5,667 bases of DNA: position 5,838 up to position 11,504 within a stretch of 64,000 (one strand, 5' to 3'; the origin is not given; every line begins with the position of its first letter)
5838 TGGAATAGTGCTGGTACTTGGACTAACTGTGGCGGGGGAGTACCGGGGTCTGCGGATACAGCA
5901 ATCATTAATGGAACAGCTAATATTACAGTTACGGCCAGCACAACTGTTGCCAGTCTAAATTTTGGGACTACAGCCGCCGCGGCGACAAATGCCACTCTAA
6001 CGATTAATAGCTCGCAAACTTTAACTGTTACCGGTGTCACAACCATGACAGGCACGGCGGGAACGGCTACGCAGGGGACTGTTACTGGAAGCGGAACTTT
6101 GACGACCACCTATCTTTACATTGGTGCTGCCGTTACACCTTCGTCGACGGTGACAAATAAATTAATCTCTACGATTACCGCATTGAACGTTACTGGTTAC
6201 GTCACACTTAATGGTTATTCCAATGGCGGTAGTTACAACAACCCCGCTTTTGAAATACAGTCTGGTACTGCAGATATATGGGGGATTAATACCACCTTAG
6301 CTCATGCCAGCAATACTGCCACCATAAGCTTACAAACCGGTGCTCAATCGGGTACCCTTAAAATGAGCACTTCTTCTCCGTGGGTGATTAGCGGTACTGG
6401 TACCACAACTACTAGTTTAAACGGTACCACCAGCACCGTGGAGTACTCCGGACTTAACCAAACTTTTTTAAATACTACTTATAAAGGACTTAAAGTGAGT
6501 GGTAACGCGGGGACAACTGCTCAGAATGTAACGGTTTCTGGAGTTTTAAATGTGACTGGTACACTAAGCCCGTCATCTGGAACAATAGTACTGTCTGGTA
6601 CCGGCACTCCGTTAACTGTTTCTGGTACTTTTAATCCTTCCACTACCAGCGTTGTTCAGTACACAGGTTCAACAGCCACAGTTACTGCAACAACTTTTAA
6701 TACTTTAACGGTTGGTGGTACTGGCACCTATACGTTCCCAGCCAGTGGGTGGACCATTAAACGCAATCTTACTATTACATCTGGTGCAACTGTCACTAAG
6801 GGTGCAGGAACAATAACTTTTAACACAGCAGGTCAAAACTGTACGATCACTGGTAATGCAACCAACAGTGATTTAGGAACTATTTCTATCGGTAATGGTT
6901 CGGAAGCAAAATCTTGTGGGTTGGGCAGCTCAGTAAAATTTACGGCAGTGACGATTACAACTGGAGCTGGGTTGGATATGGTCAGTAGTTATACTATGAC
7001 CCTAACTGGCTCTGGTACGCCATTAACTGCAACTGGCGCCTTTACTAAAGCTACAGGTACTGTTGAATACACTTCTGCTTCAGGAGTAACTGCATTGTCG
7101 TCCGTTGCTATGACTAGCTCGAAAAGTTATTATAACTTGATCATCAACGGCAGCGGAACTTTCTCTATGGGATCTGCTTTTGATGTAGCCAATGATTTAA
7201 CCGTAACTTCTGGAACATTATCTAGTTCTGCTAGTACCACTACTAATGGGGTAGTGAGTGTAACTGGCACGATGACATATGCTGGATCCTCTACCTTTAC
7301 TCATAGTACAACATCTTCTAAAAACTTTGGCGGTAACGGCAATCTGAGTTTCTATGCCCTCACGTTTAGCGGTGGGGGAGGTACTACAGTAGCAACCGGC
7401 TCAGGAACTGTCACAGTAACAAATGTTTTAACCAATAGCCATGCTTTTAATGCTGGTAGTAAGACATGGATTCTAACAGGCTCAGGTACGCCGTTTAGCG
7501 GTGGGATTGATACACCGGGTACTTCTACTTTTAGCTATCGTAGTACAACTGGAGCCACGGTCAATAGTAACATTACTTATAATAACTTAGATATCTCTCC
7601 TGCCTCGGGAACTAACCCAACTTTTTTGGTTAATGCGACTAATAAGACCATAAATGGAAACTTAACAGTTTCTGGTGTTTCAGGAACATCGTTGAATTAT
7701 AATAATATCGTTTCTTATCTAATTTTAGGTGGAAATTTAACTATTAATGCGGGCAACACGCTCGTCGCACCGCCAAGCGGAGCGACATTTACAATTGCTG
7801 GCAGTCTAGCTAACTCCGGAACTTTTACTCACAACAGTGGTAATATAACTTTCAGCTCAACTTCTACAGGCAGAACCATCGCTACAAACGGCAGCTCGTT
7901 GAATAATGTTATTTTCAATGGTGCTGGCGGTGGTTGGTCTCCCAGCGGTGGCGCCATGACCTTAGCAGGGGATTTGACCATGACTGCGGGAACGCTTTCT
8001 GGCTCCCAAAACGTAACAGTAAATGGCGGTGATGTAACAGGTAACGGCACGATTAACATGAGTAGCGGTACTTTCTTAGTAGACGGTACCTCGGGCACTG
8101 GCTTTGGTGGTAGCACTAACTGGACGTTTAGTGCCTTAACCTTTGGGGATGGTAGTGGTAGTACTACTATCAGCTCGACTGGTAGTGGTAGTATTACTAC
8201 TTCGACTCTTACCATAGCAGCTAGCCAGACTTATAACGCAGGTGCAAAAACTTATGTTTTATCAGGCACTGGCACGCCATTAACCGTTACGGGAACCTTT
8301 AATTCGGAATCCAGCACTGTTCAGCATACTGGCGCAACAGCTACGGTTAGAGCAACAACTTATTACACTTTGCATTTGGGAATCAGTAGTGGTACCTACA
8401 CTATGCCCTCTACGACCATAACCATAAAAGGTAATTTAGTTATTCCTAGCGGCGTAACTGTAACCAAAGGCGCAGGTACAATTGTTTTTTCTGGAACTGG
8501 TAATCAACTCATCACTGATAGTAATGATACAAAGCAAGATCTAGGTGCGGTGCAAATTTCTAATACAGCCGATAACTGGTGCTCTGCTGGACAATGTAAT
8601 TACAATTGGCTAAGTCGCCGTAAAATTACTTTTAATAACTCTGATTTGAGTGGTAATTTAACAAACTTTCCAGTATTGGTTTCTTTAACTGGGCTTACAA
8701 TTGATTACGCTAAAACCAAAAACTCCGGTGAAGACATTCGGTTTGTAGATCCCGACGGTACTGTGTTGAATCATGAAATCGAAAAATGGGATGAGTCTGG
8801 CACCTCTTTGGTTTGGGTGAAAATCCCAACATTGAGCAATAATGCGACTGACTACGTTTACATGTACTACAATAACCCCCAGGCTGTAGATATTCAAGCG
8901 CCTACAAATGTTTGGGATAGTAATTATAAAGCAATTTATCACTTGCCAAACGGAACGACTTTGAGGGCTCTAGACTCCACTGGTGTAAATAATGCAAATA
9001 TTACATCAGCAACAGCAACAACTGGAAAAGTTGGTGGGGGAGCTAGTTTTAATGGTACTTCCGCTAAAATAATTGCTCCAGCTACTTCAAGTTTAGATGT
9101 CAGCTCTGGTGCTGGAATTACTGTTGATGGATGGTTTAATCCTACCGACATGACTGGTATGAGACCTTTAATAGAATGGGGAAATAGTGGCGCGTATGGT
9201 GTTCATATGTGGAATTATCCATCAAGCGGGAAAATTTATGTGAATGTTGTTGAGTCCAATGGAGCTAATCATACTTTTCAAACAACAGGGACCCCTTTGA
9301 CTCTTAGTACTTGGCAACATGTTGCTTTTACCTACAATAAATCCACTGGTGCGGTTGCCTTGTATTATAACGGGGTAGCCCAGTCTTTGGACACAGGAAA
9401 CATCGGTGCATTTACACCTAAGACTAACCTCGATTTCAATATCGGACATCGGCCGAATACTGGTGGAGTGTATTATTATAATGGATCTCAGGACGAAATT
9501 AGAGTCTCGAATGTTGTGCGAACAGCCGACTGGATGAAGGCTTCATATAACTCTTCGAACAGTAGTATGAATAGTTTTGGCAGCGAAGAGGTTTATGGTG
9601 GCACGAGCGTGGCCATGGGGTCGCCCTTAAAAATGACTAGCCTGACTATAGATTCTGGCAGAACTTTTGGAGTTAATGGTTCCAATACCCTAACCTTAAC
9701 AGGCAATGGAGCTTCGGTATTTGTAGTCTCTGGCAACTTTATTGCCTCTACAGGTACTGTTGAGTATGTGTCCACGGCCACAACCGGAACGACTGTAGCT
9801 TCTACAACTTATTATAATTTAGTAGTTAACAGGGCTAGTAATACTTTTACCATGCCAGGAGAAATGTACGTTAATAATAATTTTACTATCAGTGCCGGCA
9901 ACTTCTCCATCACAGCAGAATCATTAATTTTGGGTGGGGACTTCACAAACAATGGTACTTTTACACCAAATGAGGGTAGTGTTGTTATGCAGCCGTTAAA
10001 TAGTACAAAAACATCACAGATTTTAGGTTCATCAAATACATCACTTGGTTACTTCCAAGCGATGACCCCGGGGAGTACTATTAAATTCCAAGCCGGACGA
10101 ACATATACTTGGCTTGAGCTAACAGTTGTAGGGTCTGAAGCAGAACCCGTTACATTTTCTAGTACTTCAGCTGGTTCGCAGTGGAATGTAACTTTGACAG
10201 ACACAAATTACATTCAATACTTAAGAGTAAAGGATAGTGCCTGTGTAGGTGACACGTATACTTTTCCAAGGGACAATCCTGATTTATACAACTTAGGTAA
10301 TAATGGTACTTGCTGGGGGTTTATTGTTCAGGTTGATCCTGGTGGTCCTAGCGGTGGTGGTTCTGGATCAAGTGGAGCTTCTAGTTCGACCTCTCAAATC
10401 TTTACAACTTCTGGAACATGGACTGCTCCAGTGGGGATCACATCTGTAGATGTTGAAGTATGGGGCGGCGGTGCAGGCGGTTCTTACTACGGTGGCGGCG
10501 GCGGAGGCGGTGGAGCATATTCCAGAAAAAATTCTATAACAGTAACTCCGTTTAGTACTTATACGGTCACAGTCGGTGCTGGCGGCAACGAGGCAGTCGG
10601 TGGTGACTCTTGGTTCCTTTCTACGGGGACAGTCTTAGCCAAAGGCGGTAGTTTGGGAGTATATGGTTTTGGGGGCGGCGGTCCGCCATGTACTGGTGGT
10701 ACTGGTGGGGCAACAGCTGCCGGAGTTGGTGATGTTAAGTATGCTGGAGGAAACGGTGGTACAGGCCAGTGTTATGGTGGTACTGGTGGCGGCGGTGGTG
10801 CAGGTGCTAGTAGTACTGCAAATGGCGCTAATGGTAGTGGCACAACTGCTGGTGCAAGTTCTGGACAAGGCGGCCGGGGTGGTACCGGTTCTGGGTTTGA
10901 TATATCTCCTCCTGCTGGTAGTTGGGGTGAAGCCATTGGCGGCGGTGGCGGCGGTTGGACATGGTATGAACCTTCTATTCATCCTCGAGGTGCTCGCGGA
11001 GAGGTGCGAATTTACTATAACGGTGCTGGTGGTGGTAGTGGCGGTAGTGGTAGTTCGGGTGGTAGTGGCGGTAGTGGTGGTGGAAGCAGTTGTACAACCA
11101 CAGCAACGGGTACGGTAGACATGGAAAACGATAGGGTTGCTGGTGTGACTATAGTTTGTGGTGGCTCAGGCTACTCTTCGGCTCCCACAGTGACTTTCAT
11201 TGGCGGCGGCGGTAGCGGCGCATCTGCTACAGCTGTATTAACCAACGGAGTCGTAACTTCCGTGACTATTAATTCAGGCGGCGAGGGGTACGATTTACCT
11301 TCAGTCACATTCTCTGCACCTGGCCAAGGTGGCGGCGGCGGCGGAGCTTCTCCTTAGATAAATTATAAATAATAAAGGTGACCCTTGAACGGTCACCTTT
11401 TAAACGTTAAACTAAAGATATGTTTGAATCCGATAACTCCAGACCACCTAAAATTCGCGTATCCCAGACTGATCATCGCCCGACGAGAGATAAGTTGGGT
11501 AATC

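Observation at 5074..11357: Giant 2,000+ aa secreted protein whose annotated ATG lies inside its own promoter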

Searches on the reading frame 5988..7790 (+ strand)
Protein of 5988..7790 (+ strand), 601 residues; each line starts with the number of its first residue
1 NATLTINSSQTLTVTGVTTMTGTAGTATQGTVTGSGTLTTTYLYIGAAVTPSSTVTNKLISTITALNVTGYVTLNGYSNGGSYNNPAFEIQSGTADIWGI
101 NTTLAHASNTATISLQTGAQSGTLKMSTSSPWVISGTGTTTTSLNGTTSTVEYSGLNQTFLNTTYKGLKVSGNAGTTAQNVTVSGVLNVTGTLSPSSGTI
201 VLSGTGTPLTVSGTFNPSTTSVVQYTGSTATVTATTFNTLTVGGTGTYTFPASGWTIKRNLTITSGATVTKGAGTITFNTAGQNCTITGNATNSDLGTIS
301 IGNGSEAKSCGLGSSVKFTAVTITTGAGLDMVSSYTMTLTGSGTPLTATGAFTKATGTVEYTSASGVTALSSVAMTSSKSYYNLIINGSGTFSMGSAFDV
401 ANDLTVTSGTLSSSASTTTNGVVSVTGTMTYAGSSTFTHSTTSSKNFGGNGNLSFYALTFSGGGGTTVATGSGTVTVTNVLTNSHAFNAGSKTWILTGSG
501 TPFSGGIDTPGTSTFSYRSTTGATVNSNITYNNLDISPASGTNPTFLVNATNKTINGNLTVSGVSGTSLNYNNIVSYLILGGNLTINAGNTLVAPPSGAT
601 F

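Call 72: predict_structure(alignment_id=A2)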
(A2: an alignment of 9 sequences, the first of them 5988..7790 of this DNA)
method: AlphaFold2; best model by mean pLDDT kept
length: 601 residues; sequences in the alignment: 9
mean_pLDDT: 57.2   pTM: 0.51
mean pLDDT of the five models: 57.2, 57.0, 53.4, 52.8, 48.2
residues with pLDDT >= 90: 5; 70-90: 143; 50-70: 226; < 50: 227
segments of 3 or more residues with pLDDT < 50: 106-111, 115-121, 139-142, 288-291, 304-307, 324-337, 340-383, 387-393, 395-404, 407-410, 414-474, 478-491, 497-511, 521-523, 549-551, 571-578, 596-601
pLDDT, mean of each block of 10 residues (from residue 1): 78 83 60 81 68 54 75 65 59 68 53 46 57 52 54 62 73 60 85 80 88 81 83 84 83 75 75 63 51 58 53 54 42 40 41 36 37 35 47 46 47 46 42 38 39 44 38 47 41 50 42 54 53 59 51 57 53 45 55 49 44
secondary structure, 60 per line:
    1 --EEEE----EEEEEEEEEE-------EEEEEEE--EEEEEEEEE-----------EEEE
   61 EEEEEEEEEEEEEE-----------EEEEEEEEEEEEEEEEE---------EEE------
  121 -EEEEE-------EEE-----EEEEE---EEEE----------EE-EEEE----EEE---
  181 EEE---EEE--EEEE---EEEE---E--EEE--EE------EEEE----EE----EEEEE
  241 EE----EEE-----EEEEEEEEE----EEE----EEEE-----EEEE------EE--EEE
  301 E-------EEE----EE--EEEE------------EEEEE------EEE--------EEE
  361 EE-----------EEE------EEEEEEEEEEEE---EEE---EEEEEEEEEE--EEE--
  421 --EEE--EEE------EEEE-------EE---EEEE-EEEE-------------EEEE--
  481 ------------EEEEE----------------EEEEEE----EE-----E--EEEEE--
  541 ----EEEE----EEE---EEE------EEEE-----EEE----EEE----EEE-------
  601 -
elements in order (helices of 4 or more, strands of 3 or more residues): E3-6 E11-20 E28-34 E37-45 E57-74 E86-102 E112-114 E122-126 E134-136 E142-146 E150-153 E167-170 E175-177 E181-183 E187-189 E192-195 E199-202 E209-211 E222-225 E236-242 E247-249 E255-263 E268-270 E275-278 E284-287 E298-301 E309-311 E320-323 E336-340 E347-349 E358-362 E374-376 E383-394 E398-400 E404-413 E416-418 E423-425 E428-430 E437-440 E453-456 E458-461 E475-478 E493-497 E514-519 E534-538 E545-548 E553-555 E559-561 E568-571 E577-579 E584-586 E591-593

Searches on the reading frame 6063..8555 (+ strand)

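Call 8: search_protein_families(library=pfam, proteins=[window:6063-8555:+], max_evalue=1)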
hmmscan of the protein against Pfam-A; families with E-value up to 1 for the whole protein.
seq(831 aa): 1 family
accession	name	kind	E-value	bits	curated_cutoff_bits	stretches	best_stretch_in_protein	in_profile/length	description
PF21948.1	LplA-B_cat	-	0.14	12.5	27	0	354-410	94-150/200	Lipoyl protein ligase A/B catalytic domain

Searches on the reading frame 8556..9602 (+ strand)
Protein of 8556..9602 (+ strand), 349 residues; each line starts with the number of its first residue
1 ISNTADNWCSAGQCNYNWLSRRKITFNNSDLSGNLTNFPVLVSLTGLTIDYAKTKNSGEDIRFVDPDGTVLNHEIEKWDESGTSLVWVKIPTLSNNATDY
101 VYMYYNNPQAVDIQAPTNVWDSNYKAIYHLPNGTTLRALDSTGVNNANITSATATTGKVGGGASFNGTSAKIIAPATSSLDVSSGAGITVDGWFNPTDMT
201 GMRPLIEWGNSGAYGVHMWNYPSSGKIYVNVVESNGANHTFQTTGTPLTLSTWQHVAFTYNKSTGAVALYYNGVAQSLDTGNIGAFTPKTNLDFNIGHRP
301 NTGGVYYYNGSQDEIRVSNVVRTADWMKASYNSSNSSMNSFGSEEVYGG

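Call 8: search_protein_families(library=pfam, proteins=[window:8556-9602:+], max_evalue=1)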
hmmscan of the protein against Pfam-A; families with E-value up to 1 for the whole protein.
seq(349 aa): 3 families
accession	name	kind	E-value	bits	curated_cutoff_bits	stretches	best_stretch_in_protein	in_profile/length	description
PF13385.13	Laminin_G_3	-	8.3e-19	68.7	27.6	1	167-325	2-148/151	Concanavalin A-like lectin/glucanases superfamily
PF10102.14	DUF2341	-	2.5e-14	53.9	23.4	1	58-120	2-65/84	Domain of unknown function (DUF2341)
PF18290.7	Nudix_hydro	-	0.11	13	26.5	1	69-93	27-51/80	Nudix hydrolase domain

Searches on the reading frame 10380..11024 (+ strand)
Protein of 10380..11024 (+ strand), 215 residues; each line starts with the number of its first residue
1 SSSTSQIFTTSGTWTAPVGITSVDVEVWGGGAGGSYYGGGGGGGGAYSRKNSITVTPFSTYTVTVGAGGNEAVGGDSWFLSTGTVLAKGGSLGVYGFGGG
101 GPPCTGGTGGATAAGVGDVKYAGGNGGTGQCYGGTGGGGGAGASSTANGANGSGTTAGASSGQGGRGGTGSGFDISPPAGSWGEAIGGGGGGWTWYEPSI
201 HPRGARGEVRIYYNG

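Call 8: search_protein_families(library=pfam, proteins=[window:10380-11024:+], max_evalue=1)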
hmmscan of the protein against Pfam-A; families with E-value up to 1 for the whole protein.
seq(215 aa): 1 family
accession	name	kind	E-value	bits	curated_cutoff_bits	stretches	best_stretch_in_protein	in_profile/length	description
PF21722.4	Gly_rich_2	-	7.4e-13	49.5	24.3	1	11-213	3-225/226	Glycine-rich domain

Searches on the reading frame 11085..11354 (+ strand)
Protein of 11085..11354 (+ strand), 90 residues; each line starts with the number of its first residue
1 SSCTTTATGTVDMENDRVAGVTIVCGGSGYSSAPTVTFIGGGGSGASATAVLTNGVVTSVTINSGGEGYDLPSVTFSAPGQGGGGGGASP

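Call 8: search_protein_families(library=pfam, proteins=[window:11085-11354:+], max_evalue=1)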
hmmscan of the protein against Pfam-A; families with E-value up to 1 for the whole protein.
seq(90 aa): 4 families
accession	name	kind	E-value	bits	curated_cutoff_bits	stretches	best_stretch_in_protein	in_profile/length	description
PF25456.1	Ig_PVRIG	-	0.14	12.8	31.5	1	10-52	6-50/115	Transmembrane protein PVRIG, immunoglobulin-like domain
PF03589.19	Antiterm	-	0.2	12.3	26.7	1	3-35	7-45/87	Antitermination protein Q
PF13861.12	FLgD_tudor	-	0.44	11.2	26.9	0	46-67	20-42/58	FlgD Tudor-like domain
PF19056.6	WD40_2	-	0.51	9.4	22.5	0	12-32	441-461/488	WD40 repeated domain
